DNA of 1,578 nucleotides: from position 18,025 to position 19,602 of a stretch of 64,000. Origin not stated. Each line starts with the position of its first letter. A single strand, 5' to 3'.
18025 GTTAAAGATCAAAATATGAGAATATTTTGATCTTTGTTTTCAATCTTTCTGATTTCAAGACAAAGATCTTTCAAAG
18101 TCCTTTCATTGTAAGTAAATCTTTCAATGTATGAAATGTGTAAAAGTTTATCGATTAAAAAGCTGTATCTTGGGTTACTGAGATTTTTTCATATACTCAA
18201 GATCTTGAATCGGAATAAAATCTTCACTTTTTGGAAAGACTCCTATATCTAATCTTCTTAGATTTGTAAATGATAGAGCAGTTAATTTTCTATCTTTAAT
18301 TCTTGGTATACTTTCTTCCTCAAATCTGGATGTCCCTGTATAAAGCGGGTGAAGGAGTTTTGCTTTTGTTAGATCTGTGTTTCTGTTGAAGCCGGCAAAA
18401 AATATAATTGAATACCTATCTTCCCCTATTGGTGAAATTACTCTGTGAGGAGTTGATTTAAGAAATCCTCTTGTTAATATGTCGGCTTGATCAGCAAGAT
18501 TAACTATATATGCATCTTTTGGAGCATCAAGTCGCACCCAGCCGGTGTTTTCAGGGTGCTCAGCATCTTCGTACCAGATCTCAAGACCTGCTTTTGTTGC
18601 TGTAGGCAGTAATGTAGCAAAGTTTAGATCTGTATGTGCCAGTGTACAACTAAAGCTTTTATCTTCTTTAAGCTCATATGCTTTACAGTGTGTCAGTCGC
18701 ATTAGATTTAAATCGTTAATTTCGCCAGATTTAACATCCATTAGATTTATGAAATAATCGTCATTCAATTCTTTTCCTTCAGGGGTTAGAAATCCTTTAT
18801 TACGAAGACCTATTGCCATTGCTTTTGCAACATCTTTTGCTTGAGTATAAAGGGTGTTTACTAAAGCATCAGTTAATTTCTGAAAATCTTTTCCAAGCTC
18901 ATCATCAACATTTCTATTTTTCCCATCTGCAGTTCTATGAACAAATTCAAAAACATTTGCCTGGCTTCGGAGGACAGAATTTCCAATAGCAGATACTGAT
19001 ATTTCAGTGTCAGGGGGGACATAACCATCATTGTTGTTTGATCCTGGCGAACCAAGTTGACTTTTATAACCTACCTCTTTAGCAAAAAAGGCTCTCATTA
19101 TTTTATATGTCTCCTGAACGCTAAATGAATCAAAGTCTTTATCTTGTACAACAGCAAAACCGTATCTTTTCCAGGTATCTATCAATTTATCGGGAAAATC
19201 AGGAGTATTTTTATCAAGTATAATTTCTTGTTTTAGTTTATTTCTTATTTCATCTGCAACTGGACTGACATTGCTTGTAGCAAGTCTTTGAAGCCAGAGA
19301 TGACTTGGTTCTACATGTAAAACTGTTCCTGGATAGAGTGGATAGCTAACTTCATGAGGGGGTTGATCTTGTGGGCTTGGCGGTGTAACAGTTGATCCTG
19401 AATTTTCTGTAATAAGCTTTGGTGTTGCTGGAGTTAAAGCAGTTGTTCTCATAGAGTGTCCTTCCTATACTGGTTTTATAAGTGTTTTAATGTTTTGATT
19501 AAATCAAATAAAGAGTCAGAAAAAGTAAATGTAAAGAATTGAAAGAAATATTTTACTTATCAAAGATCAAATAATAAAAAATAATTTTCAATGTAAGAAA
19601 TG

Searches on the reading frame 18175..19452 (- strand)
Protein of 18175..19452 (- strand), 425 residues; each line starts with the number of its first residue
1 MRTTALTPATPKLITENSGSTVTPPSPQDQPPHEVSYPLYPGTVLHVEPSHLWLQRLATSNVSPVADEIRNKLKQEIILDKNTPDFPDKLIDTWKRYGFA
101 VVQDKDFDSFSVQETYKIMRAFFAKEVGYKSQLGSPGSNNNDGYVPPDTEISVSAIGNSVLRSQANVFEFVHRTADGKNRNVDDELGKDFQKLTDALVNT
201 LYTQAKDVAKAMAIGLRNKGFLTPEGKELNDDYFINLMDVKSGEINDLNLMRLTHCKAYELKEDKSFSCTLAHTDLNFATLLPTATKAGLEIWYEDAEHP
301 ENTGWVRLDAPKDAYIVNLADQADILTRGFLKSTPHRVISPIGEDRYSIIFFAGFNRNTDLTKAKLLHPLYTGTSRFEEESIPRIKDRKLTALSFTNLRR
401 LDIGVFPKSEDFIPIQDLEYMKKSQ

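Call 26: search_protein_families(library=pfam, proteins=[window:18175-19452:-], max_evalue=0.001)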
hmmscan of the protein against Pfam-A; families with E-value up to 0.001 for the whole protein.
window:18175-19452:- (425 aa): 2 families
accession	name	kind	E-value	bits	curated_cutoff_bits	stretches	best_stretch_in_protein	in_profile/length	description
PF03171.26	2OG-FeII_Oxy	-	1.9e-12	47.8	23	1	259-353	10-99/101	2OG-Fe(II) oxygenase superfamily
PF14226.12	DIOX_N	-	0.00032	21.8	27.3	1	81-152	12-81/117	non-haem dioxygenase in morphine synthesis N-terminal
